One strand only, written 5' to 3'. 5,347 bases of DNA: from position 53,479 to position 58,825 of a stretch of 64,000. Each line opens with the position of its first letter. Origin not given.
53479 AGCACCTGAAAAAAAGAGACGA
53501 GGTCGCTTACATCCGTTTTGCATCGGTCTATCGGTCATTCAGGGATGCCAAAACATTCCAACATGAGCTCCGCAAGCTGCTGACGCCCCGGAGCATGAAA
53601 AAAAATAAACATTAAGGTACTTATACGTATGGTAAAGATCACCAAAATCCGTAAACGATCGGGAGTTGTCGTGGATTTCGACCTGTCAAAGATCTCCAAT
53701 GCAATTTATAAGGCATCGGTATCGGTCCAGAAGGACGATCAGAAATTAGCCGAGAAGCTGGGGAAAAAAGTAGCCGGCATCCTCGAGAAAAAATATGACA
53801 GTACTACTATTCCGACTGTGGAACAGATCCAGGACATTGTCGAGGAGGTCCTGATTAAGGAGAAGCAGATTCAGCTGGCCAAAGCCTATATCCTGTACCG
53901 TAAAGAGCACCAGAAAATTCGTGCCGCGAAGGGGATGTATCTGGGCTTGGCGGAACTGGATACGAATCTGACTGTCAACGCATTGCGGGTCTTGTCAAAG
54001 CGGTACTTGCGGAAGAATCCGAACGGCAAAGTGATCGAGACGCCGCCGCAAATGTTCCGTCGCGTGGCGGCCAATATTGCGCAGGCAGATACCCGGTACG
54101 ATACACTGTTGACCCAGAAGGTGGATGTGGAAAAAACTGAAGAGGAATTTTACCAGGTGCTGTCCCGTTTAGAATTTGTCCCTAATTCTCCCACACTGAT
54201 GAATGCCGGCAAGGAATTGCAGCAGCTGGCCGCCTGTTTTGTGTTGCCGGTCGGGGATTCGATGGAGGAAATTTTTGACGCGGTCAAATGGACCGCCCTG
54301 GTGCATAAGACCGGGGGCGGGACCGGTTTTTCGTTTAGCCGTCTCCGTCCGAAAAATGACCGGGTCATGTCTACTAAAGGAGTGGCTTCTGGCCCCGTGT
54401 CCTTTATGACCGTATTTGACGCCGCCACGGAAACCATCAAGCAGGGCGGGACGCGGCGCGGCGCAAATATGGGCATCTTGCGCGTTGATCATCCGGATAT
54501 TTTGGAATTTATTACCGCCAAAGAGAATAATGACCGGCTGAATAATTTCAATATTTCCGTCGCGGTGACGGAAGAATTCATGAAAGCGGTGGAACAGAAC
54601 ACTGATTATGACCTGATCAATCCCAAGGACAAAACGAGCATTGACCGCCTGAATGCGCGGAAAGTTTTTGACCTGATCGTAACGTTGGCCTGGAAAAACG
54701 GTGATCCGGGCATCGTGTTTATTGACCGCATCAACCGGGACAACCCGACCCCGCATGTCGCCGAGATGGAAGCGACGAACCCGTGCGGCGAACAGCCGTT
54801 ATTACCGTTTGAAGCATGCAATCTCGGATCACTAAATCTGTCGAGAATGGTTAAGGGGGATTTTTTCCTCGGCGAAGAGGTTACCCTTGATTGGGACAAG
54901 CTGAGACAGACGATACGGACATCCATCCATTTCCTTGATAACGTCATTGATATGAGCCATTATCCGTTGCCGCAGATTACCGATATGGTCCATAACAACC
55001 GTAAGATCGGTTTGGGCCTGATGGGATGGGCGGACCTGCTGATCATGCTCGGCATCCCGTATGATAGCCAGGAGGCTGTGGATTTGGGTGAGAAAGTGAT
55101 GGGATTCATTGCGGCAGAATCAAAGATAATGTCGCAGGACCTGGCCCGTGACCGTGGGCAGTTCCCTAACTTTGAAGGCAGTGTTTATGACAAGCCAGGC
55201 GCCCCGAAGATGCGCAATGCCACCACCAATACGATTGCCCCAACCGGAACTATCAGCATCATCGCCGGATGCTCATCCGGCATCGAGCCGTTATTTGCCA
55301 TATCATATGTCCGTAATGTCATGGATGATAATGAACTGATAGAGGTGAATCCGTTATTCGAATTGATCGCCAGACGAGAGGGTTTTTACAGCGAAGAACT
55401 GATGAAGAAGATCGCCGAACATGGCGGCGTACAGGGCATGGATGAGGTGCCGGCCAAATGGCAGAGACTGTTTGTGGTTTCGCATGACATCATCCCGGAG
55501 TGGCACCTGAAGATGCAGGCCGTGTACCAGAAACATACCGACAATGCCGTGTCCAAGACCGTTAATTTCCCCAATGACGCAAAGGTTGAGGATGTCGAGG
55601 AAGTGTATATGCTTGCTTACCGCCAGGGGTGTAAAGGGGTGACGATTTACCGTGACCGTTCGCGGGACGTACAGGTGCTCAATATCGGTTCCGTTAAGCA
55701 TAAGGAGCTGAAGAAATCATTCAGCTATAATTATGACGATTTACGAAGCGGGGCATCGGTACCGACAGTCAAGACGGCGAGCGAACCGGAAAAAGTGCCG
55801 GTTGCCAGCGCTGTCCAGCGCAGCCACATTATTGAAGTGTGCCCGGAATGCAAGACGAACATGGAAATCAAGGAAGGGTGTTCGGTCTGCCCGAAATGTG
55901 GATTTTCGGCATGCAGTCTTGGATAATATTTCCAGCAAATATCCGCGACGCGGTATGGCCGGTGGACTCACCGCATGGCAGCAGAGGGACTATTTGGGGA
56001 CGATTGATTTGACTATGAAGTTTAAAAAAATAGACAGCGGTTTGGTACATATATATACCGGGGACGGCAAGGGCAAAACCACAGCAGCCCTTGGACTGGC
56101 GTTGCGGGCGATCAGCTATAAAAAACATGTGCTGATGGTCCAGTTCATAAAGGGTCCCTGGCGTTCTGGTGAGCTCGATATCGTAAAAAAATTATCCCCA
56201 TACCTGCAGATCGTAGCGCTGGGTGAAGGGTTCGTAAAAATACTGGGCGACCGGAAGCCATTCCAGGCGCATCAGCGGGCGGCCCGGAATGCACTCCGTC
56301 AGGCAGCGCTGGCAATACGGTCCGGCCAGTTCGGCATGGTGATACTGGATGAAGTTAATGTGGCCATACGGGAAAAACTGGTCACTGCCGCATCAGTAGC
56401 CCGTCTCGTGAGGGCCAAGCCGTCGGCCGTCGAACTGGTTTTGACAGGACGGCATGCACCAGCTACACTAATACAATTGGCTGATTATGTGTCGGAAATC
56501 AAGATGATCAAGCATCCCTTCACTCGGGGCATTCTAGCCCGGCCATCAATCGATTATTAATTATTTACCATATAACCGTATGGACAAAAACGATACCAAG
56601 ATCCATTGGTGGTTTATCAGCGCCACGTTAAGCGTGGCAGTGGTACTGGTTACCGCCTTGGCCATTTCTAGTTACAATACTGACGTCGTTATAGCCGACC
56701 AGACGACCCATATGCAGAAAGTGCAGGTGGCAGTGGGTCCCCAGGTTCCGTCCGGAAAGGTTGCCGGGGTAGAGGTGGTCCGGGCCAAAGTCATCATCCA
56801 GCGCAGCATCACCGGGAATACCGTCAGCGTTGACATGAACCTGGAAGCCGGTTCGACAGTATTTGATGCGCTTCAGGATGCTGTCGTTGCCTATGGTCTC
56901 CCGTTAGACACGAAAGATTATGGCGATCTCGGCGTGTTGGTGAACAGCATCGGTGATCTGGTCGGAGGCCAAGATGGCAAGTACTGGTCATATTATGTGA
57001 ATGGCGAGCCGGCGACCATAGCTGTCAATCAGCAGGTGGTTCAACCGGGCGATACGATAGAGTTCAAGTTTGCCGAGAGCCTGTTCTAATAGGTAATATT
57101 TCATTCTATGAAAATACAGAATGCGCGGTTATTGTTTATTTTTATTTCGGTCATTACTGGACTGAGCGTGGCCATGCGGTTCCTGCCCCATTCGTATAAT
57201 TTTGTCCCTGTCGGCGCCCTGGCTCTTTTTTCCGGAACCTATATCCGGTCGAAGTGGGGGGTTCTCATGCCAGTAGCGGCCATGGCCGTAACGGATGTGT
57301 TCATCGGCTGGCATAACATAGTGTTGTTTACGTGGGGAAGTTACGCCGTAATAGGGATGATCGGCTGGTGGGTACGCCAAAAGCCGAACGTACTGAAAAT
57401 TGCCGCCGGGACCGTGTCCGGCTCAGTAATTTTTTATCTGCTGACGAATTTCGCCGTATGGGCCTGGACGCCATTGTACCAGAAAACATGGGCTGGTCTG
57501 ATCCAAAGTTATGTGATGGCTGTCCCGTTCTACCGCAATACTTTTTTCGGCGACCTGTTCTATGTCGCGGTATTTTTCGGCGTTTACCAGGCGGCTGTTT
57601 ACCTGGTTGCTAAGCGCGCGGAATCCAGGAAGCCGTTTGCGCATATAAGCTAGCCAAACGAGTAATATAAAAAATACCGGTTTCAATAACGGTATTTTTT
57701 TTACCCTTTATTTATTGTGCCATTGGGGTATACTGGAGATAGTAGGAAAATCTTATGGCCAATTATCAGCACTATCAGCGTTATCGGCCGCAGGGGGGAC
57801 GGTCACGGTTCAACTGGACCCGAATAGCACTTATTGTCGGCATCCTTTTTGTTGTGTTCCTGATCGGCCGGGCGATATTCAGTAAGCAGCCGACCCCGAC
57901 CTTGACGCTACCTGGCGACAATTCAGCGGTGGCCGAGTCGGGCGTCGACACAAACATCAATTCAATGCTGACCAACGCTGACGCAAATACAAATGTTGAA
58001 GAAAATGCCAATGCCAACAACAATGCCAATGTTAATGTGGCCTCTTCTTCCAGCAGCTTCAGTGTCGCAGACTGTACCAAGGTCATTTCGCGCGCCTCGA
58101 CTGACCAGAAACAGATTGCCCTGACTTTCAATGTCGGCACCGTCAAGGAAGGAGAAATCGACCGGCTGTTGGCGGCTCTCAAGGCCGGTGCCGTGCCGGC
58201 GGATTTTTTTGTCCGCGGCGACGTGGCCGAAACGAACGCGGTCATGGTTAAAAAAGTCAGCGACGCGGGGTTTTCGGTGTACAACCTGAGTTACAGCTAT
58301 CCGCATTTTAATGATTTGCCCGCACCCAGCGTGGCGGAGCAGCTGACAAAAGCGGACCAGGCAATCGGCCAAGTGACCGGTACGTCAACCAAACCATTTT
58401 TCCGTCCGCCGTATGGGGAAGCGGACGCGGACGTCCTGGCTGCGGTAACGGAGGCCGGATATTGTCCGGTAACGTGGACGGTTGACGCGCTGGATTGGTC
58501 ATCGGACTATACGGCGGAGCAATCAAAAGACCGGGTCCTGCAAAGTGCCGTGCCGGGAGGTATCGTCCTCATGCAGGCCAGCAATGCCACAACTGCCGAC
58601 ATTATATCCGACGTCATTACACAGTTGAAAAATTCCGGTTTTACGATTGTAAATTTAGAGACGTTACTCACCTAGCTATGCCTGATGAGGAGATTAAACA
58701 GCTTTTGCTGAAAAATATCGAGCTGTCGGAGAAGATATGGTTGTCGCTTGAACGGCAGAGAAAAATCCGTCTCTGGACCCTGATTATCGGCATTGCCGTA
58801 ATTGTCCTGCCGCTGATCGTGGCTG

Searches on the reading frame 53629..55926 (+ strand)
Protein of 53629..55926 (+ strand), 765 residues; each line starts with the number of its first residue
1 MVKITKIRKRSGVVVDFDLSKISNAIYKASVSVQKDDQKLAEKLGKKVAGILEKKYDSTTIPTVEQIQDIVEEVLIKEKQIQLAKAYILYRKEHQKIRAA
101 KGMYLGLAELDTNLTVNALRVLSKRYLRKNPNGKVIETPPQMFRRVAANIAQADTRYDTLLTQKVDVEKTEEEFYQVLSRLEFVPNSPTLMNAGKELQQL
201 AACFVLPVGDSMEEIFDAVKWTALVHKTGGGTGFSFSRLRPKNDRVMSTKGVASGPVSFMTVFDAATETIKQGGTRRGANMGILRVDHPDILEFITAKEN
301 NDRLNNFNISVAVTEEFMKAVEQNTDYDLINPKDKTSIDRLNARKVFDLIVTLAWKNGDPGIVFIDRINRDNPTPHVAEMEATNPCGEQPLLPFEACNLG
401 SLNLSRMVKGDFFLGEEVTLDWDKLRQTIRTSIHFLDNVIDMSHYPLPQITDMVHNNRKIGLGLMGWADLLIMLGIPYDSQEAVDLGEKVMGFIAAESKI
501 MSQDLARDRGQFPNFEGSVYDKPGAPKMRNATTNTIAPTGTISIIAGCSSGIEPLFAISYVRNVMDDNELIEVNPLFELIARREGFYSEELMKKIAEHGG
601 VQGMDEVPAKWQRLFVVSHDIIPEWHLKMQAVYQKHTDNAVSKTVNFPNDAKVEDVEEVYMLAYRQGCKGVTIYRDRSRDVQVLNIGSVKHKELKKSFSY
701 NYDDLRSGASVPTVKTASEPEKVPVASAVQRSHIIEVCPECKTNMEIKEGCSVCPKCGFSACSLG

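Call 49: search_protein_families(library=pfam, proteins=[window:53629-55926:+], max_evalue=0.0001)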
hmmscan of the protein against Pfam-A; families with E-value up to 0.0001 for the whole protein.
window:53629-55926:+ (765 aa): 3 families
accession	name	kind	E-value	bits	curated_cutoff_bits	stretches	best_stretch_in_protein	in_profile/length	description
PF02867.20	Ribonuc_red_lgC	-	9.9e-136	453.8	23.9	2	201-522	1-346/523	Ribonucleotide reductase, barrel domain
PF00317.26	Ribonuc_red_lgN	-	1.9e-26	92.3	28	1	113-197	2-76/77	Ribonucleotide reductase, all-alpha domain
PF03477.21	ATP-cone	-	2.7e-20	73.1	25.8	1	6-95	2-87/88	ATP cone domain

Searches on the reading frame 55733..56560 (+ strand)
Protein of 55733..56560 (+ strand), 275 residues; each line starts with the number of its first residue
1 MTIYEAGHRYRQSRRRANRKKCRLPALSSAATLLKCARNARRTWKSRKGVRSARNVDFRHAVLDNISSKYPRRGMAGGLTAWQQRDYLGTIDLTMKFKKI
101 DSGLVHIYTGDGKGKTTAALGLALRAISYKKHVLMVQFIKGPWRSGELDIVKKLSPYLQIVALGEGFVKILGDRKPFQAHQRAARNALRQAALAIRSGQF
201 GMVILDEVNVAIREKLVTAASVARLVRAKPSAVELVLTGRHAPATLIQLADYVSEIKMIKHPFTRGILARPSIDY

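Call 49: search_protein_families(library=pfam, proteins=[window:55733-56560:+], max_evalue=0.0001)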
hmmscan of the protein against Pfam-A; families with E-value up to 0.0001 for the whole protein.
window:55733-56560:+ (275 aa): 1 family
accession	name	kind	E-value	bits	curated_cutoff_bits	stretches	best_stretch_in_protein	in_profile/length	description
PF02572.21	CobA_CobO_BtuR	-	2.1e-56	191.3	25.7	1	102-275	2-172/172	ATP:corrinoid adenosyltransferase BtuR/CobO/CobP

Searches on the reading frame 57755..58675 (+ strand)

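Call 49: search_protein_families(library=pfam, proteins=[window:57755-58675:+], max_evalue=0.0001)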
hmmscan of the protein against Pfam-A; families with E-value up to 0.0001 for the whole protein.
window:57755-58675:+ (306 aa): 1 family
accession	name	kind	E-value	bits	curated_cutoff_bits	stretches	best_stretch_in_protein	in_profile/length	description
PF01522.26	Polysacc_deac_1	-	5.5e-23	81.7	23.1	1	115-236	3-121/124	Polysaccharide deacetylase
